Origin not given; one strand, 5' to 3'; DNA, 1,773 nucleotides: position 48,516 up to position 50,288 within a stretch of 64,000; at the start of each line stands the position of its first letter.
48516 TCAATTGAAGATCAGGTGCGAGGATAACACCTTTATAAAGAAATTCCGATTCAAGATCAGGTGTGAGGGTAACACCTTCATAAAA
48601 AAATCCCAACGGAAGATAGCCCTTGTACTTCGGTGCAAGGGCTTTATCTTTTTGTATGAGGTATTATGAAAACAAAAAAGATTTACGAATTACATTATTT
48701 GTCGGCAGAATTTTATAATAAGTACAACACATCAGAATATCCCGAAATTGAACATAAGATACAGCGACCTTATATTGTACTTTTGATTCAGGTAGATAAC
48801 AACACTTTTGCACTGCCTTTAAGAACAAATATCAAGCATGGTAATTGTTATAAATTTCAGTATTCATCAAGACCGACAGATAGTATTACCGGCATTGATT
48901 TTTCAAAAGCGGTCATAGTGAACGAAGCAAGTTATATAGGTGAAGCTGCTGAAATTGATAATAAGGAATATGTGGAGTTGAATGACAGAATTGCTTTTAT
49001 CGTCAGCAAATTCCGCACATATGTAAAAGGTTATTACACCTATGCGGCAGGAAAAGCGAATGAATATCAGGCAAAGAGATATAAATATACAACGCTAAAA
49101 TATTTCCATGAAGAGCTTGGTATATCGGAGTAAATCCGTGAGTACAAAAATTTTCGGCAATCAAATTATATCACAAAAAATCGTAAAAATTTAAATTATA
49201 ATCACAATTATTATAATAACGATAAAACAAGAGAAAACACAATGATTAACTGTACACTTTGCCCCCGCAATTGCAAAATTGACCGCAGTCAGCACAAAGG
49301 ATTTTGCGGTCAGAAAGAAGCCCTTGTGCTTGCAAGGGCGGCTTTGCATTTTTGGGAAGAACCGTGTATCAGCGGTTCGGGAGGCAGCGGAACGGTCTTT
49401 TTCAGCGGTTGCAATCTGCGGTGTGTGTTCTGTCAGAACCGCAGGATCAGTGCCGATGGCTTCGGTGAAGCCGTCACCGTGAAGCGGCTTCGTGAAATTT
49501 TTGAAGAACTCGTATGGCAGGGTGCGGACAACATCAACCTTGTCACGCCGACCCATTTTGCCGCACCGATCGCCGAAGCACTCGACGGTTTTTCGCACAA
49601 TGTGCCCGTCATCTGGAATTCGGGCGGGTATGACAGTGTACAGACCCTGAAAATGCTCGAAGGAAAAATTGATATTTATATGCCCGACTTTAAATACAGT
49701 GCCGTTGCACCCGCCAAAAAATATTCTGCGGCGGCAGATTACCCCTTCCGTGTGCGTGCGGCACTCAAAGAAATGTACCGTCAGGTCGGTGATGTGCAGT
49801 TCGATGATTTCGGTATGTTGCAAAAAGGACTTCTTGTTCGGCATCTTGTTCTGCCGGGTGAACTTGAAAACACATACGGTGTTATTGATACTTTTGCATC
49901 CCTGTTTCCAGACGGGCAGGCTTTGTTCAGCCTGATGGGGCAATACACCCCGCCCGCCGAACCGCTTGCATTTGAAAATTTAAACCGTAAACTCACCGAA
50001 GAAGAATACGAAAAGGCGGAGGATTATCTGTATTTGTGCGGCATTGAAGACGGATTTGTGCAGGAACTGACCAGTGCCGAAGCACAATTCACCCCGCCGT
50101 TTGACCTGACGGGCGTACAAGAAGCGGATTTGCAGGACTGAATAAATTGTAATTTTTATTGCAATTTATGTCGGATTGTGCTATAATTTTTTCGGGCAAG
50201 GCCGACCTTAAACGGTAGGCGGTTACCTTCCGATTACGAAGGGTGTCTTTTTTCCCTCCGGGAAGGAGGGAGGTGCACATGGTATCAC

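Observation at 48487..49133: Type III (RNA-antitoxin) toxin-antitoxin / abortive-infection locus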

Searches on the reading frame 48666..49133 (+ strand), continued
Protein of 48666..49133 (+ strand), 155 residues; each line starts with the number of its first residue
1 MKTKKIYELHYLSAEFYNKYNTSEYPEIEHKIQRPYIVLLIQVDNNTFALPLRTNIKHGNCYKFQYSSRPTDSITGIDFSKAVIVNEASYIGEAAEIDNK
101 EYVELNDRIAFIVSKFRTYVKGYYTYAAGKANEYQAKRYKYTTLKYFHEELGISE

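Call 50: find_encoding_contigs(protein=P0005, flank=5000, max_places=2)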
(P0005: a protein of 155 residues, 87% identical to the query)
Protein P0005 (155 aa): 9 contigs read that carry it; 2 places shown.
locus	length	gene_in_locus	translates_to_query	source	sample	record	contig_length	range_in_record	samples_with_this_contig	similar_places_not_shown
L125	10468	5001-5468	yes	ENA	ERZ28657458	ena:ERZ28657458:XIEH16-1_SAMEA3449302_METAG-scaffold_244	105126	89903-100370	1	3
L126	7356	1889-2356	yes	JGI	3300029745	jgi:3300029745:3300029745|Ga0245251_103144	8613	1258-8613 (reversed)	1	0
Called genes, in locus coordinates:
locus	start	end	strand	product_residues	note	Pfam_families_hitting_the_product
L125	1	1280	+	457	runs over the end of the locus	PF02127:Peptidase_M18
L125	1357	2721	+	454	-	PF02811:PHP (weak)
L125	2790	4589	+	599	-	PF07881:Fucose_iso_N1, PF07882:Fucose_iso_N2, PF02952:Fucose_iso_C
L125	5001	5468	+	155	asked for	-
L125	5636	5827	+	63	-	PF00269:SASP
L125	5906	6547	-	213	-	PF00692:dUTPase, PF22769:DCD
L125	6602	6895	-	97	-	-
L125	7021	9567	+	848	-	PF09992:NAGPA, PF00395:SLH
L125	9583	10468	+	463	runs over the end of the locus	PF01546:Peptidase_M20, PF07687:M20_dimer (weak)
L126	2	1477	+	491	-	?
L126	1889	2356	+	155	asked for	-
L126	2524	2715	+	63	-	PF00269:SASP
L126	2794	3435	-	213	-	PF00692:dUTPase, PF22769:DCD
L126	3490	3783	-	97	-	-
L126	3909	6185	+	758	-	-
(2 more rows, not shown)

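Call 51: find_encoding_contigs(protein=P0014, flank=5000, max_places=2)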
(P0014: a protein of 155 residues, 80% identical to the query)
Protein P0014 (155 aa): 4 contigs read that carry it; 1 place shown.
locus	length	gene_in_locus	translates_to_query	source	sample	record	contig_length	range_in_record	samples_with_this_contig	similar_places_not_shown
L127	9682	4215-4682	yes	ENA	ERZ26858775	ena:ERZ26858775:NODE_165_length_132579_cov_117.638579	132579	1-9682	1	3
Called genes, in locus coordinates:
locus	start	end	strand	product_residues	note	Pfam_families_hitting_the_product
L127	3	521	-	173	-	?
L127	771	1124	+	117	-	PF12844:HTH_19 (faint), PF01381:HTH_3, PF18430:DBD_HTH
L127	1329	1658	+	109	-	PF21983:NikA-like, PF05713:MobC (weak)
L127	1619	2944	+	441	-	PF03432:Relaxase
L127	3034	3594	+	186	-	-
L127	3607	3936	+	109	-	PF19517:DUF6050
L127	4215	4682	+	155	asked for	-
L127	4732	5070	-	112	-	PF01381:HTH_3, PF13443:HTH_26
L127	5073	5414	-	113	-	PF12844:HTH_19, PF13560:HTH_31, PF01381:HTH_3, PF13443:HTH_26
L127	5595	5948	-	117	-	PF13560:HTH_31, PF12844:HTH_19, PF13443:HTH_26 (weak), PF01381:HTH_3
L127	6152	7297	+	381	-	PF00753:Lactamase_B, PF23023:Anti-Pycsar_Apyc1 (faint), PF12706:Lactamase_B_2 (weak), PF02805:Ada_Zn_binding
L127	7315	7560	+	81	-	-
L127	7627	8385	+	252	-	PF00072:Response_reg, PF08769:Spo0A_C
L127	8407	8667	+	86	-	-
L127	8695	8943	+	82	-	-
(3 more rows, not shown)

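Call 52: find_encoding_contigs(protein=P0009, flank=5000, max_places=2)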
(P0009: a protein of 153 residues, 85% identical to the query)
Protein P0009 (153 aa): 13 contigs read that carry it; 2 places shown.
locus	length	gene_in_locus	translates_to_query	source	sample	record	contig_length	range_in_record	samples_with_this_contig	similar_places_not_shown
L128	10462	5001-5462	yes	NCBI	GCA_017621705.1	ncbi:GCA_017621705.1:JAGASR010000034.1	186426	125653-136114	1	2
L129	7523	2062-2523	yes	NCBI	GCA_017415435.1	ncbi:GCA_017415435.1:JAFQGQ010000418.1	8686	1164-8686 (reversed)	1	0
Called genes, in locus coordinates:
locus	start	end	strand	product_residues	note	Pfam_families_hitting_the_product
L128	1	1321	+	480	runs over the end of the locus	PF00206:Lyase_1, PF10397:ADSL_C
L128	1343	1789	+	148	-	PF01668:SmpB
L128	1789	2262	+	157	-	PF02075:RuvC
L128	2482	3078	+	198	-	PF01330:RuvA_N, PF00633:HHH (faint), PF14520:HHH_5, PF07499:RuvA_C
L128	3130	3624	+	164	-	-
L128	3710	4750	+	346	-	PF01078:Mg_chelatase (faint), PF05496:RuvB_N, PF00004:AAA, PF07728:AAA_5, PF17864:AAA_lid_4, PF05491:WHD_RuvB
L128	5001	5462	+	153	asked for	-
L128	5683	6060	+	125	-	-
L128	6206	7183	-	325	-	-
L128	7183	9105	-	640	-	PF00330:Aconitase, PF00694:Aconitase_C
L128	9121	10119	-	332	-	PF00106:adh_short (weak), PF01073:3Beta_HSD, PF01370:Epimerase, PF02719:Polysacc_synt_2, PF04321:RmlD_sub_bind, PF08659:KR (weak), PF13460:NAD_binding_10 (weak), PF16363:GDP_Man_Dehyd, +1 more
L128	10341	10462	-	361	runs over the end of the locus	PF01208:URO-D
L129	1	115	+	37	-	PF07499:RuvA_C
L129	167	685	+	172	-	-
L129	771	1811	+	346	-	PF01078:Mg_chelatase (faint), PF05496:RuvB_N, PF00004:AAA, PF07728:AAA_5, PF17864:AAA_lid_4, PF05491:WHD_RuvB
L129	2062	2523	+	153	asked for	-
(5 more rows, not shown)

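Call 53: list_cluster_members(proteins=[window:48666-49130:+, window:46352-48421:+, window:50730-52013:+])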
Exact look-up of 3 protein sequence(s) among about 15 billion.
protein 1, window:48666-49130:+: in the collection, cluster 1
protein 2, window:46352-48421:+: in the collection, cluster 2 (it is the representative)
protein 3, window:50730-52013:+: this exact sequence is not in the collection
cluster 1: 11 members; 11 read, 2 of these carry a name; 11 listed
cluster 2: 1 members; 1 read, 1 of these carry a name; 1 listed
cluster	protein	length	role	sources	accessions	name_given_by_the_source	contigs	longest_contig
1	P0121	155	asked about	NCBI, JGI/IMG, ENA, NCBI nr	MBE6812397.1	MAG: hypothetical protein E7523_05895 [Ruminococcaceae bacterium] | hypothetical protein [Oscillospiraceae bacterium]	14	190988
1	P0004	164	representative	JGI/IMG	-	-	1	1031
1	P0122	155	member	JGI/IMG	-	protein AbiQ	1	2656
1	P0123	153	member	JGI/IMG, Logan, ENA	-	-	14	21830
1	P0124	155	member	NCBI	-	-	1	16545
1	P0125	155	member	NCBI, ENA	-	-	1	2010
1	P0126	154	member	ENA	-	-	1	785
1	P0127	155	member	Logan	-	-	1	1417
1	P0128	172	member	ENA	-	-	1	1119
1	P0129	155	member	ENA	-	-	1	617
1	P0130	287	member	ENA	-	-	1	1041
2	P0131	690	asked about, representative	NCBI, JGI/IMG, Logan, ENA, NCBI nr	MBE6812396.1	MAG: hypothetical protein E7523_05890 [Ruminococcaceae bacterium] | hypothetical protein [Oscillospiraceae bacterium]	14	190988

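Call 67: get_annotated_region(hit=H18, flank=600)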
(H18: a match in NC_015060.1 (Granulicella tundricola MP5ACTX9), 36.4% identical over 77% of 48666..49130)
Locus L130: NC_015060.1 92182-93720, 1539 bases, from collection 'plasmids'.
description: Granulicella tundricola MP5ACTX9 plasmid pACIX905, complete sequence
organism: Granulicella tundricola MP5ACTX9 (NCBI taxid 1198114)
taxonomy: Bacteria; Acidobacteriota; Terriglobia; Terriglobales; Acidobacteriaceae; Granulicella; Granulicella tundricola; Granulicella tundricola MP5ACTX9
host: -; source: -; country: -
typing (MOB-suite, as given by PLSDB): conjugative; replicon rep_cluster_93; relaxase MOBF; mating-pair formation MPF_T
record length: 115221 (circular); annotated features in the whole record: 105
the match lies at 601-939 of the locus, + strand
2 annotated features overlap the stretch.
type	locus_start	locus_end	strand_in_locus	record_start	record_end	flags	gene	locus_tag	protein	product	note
CDS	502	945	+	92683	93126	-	-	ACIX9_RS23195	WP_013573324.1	hypothetical protein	-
CDS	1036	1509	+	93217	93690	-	-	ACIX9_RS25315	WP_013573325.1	DUF2321 domain-containing protein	-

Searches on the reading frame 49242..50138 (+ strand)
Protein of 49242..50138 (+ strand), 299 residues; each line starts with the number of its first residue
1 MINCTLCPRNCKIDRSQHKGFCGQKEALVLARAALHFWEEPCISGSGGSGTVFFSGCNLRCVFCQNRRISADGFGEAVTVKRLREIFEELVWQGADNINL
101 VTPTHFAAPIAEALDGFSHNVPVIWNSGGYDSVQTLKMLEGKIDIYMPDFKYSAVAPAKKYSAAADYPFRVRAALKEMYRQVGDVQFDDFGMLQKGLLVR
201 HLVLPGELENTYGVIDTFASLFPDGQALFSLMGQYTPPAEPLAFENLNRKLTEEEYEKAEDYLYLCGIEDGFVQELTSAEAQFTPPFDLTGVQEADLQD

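Call 34: search_protein_families(library=pfam, proteins=[window:49242-50138:+], max_evalue=0.00001)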
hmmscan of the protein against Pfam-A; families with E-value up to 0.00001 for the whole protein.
window:49242-50138:+ (299 aa): 2 families
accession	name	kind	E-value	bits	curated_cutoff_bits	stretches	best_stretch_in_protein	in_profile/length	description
PF04055.27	Radical_SAM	-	5.4e-07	30.4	29.5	1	52-114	2-66/166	Radical SAM superfamily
PF13353.11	Fer4_12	-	3.2e-06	27.9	22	1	44-133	2-95/137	4Fe-4S single cluster domain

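Call 61: search_protein_families(library=padloc, proteins=[window:49242-50138:+], max_evalue=0.00001)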
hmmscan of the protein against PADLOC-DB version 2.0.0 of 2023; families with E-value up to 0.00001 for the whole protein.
window:49242-50138:+ (299 aa): 0 families
